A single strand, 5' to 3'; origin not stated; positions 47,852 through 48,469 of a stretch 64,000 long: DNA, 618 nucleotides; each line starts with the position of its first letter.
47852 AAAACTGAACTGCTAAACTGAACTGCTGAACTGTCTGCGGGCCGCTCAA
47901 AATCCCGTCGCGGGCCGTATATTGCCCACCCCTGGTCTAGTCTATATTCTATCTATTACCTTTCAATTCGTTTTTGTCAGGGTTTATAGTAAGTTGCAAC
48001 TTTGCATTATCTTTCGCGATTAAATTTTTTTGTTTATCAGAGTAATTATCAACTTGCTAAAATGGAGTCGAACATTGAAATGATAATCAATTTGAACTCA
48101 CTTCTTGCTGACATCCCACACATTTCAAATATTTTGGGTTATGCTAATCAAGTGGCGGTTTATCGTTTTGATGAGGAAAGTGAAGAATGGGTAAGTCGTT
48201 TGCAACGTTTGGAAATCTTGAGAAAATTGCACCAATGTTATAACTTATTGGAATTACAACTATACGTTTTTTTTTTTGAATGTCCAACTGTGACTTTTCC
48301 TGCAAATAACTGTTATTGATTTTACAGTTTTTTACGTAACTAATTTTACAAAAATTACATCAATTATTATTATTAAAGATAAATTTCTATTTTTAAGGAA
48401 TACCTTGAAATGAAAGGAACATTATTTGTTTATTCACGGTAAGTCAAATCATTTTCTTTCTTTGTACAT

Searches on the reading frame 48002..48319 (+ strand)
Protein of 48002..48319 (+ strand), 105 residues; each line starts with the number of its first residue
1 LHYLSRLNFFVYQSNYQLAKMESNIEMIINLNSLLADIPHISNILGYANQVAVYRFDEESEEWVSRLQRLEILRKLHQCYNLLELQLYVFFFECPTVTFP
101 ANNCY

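Call 25: search_protein_families(library=pfam, proteins=[window:48002-48319:+], max_evalue=0.1)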
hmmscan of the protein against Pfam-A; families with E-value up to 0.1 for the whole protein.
window:48002-48319:+ (105 aa): 1 family
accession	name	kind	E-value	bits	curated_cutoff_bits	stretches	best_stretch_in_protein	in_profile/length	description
PF06058.19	DCP1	-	3.1e-05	24.3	22.5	1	29-64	4-39/117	Dcp1-like decapping family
